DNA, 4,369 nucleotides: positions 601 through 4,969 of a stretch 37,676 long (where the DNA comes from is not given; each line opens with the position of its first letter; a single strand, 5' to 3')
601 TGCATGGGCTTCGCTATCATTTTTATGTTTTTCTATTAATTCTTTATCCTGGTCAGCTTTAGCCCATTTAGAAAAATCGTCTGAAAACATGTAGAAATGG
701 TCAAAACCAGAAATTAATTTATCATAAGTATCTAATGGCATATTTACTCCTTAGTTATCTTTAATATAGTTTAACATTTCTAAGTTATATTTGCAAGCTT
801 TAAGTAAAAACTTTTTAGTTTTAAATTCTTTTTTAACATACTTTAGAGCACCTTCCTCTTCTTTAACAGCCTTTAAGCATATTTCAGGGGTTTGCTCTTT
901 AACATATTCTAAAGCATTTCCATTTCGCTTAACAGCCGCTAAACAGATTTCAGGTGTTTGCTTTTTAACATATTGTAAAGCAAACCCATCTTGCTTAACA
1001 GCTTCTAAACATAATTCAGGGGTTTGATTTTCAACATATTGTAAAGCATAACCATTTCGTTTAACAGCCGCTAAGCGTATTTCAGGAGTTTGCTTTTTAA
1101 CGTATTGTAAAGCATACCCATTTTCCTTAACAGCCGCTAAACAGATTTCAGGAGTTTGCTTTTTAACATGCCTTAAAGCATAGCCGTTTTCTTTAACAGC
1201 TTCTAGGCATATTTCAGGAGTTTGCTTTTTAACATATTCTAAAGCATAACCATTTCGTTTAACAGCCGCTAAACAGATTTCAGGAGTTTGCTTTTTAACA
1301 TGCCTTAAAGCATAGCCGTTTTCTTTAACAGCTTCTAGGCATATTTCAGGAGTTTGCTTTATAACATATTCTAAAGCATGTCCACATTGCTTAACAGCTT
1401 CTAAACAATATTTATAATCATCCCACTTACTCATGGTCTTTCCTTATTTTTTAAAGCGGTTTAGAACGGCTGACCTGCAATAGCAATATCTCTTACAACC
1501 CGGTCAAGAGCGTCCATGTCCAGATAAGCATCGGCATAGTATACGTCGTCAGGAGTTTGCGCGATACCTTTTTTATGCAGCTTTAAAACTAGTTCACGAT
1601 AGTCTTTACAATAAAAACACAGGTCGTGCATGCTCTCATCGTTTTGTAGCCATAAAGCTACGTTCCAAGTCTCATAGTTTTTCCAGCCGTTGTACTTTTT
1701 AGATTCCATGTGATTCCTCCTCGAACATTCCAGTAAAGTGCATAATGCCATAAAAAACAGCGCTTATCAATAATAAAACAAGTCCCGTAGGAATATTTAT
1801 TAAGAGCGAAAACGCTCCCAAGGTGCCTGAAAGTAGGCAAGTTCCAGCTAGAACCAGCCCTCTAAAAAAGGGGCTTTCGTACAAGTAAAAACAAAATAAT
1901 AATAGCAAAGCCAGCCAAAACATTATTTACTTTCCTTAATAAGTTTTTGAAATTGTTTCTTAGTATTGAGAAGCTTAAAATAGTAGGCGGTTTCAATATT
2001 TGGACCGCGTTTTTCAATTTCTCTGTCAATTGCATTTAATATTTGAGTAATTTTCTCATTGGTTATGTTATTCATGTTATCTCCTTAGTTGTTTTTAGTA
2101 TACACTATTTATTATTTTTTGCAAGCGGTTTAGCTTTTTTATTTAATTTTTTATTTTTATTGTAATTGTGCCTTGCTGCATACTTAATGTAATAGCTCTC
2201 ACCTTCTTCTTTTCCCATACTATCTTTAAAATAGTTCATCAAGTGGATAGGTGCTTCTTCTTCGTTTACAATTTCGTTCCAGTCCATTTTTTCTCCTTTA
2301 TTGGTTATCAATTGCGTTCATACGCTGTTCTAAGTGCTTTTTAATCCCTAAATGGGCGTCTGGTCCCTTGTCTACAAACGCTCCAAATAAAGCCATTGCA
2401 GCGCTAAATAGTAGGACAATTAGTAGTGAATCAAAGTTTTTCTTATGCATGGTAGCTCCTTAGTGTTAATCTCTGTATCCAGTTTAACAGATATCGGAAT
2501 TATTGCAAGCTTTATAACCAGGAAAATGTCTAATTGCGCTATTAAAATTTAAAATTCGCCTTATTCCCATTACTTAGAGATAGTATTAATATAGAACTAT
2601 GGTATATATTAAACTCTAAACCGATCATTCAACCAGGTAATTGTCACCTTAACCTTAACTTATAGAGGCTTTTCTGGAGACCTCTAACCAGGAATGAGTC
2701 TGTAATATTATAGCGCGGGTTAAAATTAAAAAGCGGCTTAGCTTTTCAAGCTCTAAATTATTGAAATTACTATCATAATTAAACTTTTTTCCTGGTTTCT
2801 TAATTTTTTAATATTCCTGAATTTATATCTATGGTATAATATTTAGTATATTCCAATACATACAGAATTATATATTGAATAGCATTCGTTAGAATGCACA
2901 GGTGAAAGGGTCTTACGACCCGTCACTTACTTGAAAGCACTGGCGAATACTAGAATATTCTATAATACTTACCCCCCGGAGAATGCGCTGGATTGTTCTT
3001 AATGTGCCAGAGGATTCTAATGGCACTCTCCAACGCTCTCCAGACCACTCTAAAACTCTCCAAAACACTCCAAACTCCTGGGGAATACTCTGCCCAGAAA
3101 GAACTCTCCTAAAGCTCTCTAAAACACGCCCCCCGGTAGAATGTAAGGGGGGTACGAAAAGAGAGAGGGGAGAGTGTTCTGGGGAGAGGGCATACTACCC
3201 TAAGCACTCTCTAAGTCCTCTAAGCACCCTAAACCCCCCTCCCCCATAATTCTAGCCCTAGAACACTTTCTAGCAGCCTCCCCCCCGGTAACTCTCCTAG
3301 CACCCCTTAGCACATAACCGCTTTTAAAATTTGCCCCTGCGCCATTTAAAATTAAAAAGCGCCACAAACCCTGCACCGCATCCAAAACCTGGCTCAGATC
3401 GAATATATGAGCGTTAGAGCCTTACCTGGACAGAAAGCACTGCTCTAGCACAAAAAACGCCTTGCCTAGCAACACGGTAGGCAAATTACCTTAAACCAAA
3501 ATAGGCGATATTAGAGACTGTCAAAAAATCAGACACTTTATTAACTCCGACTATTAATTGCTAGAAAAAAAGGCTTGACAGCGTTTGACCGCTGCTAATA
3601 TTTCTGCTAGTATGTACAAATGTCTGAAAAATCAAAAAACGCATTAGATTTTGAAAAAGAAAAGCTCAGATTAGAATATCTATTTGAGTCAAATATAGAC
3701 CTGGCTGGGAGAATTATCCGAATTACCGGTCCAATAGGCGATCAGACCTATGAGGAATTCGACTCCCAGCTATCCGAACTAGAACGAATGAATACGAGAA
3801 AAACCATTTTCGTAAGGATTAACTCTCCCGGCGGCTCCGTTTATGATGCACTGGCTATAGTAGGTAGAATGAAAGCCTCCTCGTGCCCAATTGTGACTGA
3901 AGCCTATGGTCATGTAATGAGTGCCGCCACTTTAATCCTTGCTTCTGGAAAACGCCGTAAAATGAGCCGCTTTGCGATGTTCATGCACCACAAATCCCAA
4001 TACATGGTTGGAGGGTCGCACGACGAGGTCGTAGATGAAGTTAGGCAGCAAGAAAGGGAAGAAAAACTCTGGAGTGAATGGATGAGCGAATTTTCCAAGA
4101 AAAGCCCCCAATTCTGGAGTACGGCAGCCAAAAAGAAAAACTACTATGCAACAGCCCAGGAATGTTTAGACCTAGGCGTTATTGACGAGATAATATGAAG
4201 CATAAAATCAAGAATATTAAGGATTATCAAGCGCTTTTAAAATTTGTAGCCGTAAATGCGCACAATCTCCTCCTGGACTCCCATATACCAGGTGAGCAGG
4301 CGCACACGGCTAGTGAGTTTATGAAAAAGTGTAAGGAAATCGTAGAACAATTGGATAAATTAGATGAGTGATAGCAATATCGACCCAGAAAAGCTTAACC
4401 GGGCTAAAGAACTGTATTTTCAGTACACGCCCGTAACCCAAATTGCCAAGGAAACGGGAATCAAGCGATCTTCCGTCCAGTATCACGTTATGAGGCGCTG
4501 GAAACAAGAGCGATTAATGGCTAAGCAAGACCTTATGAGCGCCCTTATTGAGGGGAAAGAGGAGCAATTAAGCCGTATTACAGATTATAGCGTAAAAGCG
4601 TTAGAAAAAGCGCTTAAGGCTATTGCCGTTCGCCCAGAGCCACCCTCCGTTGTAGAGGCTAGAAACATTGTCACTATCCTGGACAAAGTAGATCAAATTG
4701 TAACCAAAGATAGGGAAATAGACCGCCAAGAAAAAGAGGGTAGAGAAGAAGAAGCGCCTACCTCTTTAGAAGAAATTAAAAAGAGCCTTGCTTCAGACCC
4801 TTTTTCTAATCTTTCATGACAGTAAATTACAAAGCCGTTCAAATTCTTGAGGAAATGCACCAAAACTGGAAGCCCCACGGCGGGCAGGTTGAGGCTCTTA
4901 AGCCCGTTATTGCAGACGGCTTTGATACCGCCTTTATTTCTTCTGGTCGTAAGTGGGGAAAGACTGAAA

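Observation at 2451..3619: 1.17-kb ORF-free, compositionally foreign region at the divergence point of the two arms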

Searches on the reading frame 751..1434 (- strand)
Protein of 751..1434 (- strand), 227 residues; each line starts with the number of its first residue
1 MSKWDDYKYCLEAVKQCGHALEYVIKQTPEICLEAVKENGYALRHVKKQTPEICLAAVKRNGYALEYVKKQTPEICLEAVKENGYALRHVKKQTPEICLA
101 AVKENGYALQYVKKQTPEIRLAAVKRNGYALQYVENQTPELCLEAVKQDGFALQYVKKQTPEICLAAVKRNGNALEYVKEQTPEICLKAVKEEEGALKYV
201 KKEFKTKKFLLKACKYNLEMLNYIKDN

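Call 13: search_protein_families(library=phrogs, proteins=[window:751-1434:-])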
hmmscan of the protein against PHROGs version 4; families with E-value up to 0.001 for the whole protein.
window:751-1434:- (227 aa): 15 families
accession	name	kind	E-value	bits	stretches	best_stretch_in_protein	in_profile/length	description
phrog_17056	-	unknown function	4.4e-32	112.9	3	110-180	332-402/420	-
phrog_5925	-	unknown function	9.9e-31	107.9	2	95-172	110-186/228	-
phrog_31839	-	unknown function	5.3e-22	79.2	1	12-203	167-382/421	-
phrog_25923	-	unknown function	9.8e-11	42.4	1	106-227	209-339/366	-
phrog_22840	-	unknown function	5.7e-09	36.9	0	141-156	24-39/60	-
phrog_12694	-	unknown function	1.4e-06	29.5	0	8-52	9-55/95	-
phrog_35305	-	unknown function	4.8e-06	27.4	0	150-212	92-156/195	-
phrog_30057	-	unknown function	6.8e-06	27.4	0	113-136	20-43/92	-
phrog_5103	-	tail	9.7e-06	26.8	0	173-192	42-61/72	tail assembly chaperone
phrog_23998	-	unknown function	1.7e-05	26.2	0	166-210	10-56/92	-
phrog_9362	-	unknown function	1.7e-05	25.9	0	47-85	37-74/106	-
phrog_32572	-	unknown function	0.00025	22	0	58-88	25-55/71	-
phrog_14765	-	unknown function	0.00029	22.4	0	16-49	36-67/93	-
phrog_2060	-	other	0.00033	22.1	0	111-130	27-46/124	DNA methyltransferase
phrog_20816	-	unknown function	0.00062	20.7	0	46-82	3-36/67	-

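Call 74: search_protein_families(library=pfam, proteins=[window:751-1434:-], max_evalue=0.01)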
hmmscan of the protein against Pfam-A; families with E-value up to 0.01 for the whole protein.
window:751-1434:- (227 aa): 9 families
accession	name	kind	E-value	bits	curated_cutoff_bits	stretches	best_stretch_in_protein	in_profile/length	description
PF13475.11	DUF4116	-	3.2e-55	183.9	24.9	5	140-180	3-46/49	Domain of unknown function (DUF4116)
PF14044.11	NETI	-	1.6e-05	25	27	0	135-151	6-22/56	NETI protein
PF11250.13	FAF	-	0.00012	22.6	25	0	132-172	7-48/54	Fantastic Four meristem regulator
PF25638.1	DUF5983_N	-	0.00031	20.8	27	0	78-92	33-47/56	Family of unknown function (DUF5983) N-terminal domain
PF01822.24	WSC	-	0.00056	20.5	27.8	0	64-98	18-52/82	WSC domain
PF17123.11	zf-RING_11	-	0.00088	19.4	27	0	31-39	4-12/29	RING-like zinc finger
PF02624.21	YcaO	-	0.0012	18.7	25.7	0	5-37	286-318/325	YcaO cyclodehydratase, ATP-ad Mg2+-binding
PF06399.18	GFRP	-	0.0023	18.1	25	0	20-43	43-66/83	GTP cyclohydrolase I feedback regulatory protein (GFRP)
PF12701.13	LSM14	-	0.0078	16.7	30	0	65-93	21-49/75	Scd6-like Sm domain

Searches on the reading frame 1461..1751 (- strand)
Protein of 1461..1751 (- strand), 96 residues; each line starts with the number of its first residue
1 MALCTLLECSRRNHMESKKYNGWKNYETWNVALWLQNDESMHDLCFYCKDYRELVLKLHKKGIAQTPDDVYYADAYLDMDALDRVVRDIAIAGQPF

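Call 13: search_protein_families(library=phrogs, proteins=[window:1461-1751:-])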
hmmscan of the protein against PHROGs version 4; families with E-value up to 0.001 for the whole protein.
window:1461-1751:- (96 aa): 1 family
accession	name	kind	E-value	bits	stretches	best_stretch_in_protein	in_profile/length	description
phrog_871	-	unknown function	2.2e-17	64.6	1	14-88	8-90/140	-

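Call 15: search_protein_families(library=pfam, proteins=[window:1461-1751:-], max_evalue=0.01)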
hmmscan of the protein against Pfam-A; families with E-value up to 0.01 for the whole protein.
window:1461-1751:- (96 aa): 1 family
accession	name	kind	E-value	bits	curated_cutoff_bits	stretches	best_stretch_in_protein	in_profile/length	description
PF23907.1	DUF7249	-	2.6e-11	44.8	27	1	18-54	3-39/93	Family of unknown function (DUF7249)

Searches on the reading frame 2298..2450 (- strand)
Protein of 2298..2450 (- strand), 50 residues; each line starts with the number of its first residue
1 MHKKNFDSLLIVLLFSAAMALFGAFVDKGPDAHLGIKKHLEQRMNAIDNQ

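Call 13: search_protein_families(library=phrogs, proteins=[window:2298-2450:-])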
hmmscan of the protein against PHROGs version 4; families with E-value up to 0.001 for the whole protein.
window:2298-2450:- (50 aa): 0 families

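Call 15: search_protein_families(library=pfam, proteins=[window:2298-2450:-], max_evalue=0.01)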
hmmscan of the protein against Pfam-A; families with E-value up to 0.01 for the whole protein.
window:2298-2450:- (50 aa): 1 family
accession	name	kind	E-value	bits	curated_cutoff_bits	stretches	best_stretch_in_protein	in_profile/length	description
PF00584.25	SecE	-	0.006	16.9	22.7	1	8-28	25-45/55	SecE/Sec61-gamma subunits of protein translocation complex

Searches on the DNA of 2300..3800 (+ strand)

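Call 9: search_dna_similar(query=window:2300-3800:+, collection=phages, mode=distant, max_rows=30)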
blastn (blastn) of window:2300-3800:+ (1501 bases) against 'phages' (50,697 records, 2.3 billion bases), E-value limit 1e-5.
No match.

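Call 85: search_rna_families(source=window, start=2300, end=3800, threshold=evalue, max_evalue=1)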
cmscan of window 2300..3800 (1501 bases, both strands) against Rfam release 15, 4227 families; matches with E-value up to 1: 1.
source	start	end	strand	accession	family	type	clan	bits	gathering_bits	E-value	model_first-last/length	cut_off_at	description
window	3158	3245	-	RF04083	MIR528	Gene; miRNA;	-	21.4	62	0.21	1-89/89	no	MIR528 microRNA precursor family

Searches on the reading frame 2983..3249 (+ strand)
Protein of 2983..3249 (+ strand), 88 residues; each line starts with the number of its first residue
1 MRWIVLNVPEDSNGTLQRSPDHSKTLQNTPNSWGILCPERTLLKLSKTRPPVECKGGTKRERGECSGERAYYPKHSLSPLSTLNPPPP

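Call 15: search_protein_families(library=pfam, proteins=[window:2983-3249:+], max_evalue=0.01)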
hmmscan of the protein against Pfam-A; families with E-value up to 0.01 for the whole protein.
window:2983-3249:+ (88 aa): 0 families

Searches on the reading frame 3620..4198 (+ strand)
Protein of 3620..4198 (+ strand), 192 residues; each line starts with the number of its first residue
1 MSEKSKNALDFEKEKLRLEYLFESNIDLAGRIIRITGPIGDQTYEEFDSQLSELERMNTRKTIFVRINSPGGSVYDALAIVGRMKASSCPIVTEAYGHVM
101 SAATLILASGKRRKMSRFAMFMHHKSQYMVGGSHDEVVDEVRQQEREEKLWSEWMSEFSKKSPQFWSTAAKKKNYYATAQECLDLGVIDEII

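Call 12: search_protein_families(library=phrogs, proteins=[window:3620-4198:+])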
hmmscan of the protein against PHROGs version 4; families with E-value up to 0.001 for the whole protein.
window:3620-4198:+ (192 aa): 12 families
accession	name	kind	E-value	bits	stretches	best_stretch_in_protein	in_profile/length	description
phrog_94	-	head and packaging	8.9e-30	105.7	1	20-192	71-250/622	head maturation protease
phrog_2976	-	head and packaging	3.7e-23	83.9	1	33-191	23-181/394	head maturation protease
phrog_1827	-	other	3.5e-19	70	1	33-158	27-147/202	ATP-dependent protease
phrog_1684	-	head and packaging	3.5e-17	63.8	1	32-139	42-151/284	head maturation protease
phrog_53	-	head and packaging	7.1e-17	62.8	1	32-125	78-191/583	head maturation protease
phrog_133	-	head and packaging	6.2e-16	59.2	1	51-192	39-179/668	head maturation protease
phrog_5410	-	other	3e-15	57.2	1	49-147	44-142/323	ATP-dependent protease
phrog_3348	-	unknown function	5.8e-12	46.6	1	44-191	53-197/386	-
phrog_33547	-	unknown function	2.1e-05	24.7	1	35-179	4-147/357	-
phrog_30575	-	unknown function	3.1e-05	24.9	1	37-117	41-116/198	-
phrog_13984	-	unknown function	0.00047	21.3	1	51-117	51-117/123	-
phrog_23753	-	head and packaging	0.00086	20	0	57-191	38-171/298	head maturation protease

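Call 15: search_protein_families(library=pfam, proteins=[window:3620-4198:+], max_evalue=0.01)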
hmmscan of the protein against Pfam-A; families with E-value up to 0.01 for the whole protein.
window:3620-4198:+ (192 aa): 2 families
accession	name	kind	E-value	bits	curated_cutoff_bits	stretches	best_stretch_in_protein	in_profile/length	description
PF00574.28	CLP_protease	-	7.8e-27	94.8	20.2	1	29-192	15-179/182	Clp protease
PF25145.1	NfeD1b_N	-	0.0025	17.9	40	1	51-112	23-83/189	NfeD1b, N-terminal domain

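Call 17: find_encoding_contigs(protein=window:3620-4198:+, flank=10000, max_places=10)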
Protein window:3620-4198:+ (192 aa): 3 contigs read that carry it; 2 places shown.
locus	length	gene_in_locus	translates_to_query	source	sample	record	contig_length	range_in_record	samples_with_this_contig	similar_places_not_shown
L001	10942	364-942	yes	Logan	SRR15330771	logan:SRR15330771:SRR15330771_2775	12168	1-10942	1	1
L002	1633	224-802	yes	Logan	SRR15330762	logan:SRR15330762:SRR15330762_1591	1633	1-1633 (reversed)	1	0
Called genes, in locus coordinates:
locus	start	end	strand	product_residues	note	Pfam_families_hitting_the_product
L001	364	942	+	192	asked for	PF00574:CLP_protease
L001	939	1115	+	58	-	-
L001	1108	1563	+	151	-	-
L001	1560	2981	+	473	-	-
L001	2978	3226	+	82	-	-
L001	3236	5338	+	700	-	PF16510:P22_portal, PF23899:SU10_portal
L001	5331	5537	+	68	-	-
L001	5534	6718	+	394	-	-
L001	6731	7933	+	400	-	PF17236:SU10_MCP (faint)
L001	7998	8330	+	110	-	-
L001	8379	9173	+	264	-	-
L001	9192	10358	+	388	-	-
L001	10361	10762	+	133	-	-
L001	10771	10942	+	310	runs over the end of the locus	-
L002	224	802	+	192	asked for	PF00574:CLP_protease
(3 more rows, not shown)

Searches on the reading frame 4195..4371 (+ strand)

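Call 15: search_protein_families(library=pfam, proteins=[window:4195-4371:+], max_evalue=0.01)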
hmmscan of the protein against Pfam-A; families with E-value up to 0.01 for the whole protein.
window:4195-4371:+ (58 aa): 1 family
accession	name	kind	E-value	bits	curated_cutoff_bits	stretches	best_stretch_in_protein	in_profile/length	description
PF10496.14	Syntaxin-18_N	-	0.0098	16.6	30.6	0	34-57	38-61/87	SNARE-complex protein Syntaxin-18 N-terminus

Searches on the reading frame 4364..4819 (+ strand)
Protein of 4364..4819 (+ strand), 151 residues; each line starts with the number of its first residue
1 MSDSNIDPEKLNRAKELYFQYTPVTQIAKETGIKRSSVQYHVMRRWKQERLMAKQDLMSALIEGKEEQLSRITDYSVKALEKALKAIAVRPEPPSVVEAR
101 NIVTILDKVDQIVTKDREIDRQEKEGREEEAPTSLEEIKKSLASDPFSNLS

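Call 12: search_protein_families(library=phrogs, proteins=[window:4364-4819:+])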
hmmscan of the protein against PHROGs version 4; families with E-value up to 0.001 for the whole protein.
window:4364-4819:+ (151 aa): 0 families

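Call 15: search_protein_families(library=pfam, proteins=[window:4364-4819:+], max_evalue=0.01)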
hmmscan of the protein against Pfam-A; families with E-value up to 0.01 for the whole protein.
window:4364-4819:+ (151 aa): 3 families
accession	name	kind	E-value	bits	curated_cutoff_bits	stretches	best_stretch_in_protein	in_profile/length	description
PF06056.18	Terminase_5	-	3.4e-05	24.1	20.3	1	13-46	5-39/58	Putative ATPase subunit of terminase (gpP-like)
PF02796.21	HTH_7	-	4.9e-05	23.8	23.8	1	6-38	6-38/45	Helix-turn-helix domain of resolvase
PF13384.12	HTH_23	-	0.0081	16.4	24.6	0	23-50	19-45/50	Homeodomain-like domain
